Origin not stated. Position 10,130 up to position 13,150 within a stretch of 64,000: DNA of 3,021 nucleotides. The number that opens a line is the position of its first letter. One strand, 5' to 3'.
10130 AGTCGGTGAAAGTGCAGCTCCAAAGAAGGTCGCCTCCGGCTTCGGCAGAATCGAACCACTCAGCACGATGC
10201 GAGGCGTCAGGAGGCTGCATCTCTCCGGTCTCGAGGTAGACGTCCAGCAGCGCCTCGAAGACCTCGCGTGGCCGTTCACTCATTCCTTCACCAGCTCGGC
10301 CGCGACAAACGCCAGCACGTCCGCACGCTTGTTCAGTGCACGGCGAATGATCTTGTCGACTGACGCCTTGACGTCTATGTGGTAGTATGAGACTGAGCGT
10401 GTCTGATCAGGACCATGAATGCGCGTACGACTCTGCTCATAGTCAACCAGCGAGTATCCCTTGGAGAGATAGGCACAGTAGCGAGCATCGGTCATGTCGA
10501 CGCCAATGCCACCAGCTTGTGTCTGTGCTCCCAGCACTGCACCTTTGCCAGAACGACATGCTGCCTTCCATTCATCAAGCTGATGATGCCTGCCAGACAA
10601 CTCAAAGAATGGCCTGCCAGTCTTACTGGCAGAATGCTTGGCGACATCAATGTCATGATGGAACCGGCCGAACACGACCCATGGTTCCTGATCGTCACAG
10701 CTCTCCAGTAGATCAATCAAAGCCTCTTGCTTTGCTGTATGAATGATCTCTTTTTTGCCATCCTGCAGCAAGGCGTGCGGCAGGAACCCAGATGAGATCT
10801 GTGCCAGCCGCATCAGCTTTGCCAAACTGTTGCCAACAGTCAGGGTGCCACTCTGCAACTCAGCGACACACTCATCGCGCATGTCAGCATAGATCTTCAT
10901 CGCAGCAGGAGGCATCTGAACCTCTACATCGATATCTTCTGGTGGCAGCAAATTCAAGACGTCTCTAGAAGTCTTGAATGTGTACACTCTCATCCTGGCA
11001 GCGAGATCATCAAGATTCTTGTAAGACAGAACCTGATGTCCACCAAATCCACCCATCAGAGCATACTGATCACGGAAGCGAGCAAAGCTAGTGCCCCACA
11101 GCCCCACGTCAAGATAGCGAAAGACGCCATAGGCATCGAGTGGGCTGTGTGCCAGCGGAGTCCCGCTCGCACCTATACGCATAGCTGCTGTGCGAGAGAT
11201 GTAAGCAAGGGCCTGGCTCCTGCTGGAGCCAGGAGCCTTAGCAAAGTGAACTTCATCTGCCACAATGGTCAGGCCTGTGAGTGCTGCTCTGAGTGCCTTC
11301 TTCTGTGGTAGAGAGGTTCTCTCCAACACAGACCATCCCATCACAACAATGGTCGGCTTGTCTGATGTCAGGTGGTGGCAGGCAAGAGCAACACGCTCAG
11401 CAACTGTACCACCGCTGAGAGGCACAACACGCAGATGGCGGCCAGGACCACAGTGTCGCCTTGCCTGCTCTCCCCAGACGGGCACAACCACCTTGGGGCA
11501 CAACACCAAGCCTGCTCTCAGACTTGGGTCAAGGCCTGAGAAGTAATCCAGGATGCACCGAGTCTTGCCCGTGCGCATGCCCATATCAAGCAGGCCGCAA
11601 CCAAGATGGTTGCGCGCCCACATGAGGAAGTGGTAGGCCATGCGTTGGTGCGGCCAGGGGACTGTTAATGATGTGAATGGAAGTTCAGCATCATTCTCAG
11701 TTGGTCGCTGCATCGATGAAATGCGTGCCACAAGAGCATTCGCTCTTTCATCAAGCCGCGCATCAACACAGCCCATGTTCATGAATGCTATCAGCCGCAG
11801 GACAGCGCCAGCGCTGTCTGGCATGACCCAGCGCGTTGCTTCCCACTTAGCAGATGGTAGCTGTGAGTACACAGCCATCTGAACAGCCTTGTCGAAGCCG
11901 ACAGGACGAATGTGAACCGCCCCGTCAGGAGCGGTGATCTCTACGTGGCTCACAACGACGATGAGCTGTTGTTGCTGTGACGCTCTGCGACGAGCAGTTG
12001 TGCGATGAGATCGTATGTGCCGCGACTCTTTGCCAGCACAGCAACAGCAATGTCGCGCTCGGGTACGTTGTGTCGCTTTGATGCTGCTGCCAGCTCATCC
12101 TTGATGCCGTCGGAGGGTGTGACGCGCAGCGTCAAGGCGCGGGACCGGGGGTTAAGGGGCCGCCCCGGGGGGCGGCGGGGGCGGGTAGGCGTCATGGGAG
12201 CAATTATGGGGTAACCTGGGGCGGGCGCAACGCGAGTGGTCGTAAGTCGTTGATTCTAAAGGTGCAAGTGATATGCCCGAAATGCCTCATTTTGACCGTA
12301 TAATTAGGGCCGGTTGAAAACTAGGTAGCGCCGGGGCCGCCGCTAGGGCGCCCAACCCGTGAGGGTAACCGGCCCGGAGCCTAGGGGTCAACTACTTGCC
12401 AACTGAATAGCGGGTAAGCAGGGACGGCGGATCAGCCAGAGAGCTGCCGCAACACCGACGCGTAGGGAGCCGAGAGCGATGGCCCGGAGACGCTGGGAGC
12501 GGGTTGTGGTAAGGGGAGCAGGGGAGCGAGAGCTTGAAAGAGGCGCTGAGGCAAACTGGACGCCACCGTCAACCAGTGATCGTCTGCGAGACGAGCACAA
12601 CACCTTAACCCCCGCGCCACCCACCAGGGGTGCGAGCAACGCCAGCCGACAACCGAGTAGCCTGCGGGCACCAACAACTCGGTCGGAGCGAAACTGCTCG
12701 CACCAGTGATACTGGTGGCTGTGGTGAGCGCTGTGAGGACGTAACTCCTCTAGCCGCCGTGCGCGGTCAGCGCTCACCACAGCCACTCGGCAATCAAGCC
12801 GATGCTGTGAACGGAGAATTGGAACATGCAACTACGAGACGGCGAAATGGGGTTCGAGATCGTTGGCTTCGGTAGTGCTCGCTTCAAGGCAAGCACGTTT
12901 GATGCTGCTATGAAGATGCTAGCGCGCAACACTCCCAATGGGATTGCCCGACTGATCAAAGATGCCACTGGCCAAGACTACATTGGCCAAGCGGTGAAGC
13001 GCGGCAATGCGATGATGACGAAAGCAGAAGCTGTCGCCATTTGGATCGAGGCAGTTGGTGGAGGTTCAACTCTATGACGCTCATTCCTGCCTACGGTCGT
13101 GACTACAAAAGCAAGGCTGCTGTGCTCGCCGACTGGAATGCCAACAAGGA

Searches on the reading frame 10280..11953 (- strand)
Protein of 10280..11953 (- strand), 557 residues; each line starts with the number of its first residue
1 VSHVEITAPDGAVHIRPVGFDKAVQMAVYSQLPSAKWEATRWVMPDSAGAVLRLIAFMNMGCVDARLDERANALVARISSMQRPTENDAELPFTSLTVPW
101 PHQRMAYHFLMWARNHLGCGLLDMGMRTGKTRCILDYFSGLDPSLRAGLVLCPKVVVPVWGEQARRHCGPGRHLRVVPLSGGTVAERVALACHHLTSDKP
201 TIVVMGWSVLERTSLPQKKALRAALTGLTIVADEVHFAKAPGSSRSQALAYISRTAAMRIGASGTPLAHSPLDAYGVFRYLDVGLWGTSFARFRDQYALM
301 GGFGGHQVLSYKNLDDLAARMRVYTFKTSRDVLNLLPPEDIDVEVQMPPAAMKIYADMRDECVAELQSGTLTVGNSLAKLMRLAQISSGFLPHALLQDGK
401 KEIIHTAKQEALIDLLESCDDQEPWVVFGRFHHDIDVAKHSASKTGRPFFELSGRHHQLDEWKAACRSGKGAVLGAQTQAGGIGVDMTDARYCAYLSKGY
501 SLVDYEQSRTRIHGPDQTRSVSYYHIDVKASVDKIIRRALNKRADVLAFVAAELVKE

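Call 8: search_protein_families(library=phrogs, proteins=[window:10280-11953:-])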
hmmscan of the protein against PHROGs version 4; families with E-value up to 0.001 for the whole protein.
window:10280-11953:- (557 aa): 1 family
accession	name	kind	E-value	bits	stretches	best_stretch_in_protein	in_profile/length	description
phrog_62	-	DNA, RNA and nucleotide metabolism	9.4e-86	289.6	1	32-546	657-1128/1881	DNA helicase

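Call 9: search_protein_families(library=pfam, proteins=[window:10280-11953:-])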
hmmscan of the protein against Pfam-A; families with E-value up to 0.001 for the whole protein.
window:10280-11953:- (557 aa): 1 family
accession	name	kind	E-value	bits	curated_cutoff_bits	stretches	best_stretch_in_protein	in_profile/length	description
PF00176.29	SNF2-rel_dom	-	2.1e-12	47.2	24.9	1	102-385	1-283/290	SNF2-related domain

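Call 35: find_encoding_contigs(protein=window:10280-11953:-, flank=10000, max_places=3)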
Protein window:10280-11953:- (557 aa): 4 contigs read that carry it; 3 places shown.
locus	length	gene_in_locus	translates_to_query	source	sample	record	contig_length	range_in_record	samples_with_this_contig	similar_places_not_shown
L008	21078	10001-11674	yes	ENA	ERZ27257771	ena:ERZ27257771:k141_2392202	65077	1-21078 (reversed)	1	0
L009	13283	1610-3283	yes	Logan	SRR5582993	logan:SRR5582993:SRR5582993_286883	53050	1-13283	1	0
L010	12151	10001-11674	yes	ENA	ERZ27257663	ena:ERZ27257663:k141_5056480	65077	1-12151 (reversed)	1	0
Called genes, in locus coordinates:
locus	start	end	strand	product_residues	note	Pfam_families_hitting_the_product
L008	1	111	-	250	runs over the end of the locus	-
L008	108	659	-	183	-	-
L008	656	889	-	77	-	-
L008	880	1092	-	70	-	-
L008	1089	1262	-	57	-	-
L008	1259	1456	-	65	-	-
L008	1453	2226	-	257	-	-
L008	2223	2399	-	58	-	-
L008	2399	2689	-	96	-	-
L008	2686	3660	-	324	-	-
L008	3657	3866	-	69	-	-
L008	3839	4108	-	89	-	-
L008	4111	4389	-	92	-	-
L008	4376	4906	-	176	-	PF00226:DnaJ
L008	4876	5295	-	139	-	-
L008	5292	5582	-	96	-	-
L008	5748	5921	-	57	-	-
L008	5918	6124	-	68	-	-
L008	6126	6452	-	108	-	-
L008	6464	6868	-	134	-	-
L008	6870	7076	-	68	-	-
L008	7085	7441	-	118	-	-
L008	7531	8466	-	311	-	-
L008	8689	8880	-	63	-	-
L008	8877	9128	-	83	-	-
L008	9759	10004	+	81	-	-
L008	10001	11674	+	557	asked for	PF00176:SNF2-rel_dom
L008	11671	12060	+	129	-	-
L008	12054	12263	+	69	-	-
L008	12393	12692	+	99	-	-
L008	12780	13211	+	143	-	PF23984:DUF7307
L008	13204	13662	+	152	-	-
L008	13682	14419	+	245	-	-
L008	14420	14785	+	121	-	-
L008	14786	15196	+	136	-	-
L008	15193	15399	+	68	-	-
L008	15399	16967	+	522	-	PF00580:UvrD-helicase, PF01443:Viral_helicase1 (faint), PF13245:AAA_19, PF13361:UvrD_C (faint), PF13538:UvrD_C_2 (faint)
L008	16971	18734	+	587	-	-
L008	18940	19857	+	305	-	-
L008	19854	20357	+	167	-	PF13489:Methyltransf_23 (weak), PF08241:Methyltransf_11 (weak)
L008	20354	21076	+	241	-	?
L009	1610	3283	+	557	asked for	PF00176:SNF2-rel_dom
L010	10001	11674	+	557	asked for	PF00176:SNF2-rel_dom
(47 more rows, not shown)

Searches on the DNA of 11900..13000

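Call 90: search_rna_families(source=window, start=11900, end=13000, threshold=evalue, max_evalue=1)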
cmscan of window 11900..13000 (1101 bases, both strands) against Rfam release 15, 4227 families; matches with E-value up to 1: 1.
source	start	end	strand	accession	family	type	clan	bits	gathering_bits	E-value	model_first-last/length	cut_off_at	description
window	12716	12785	+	RF03930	mir-1909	Gene; miRNA;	-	18.5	80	0.96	1-72/72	no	mir-1909 microRNA precursor family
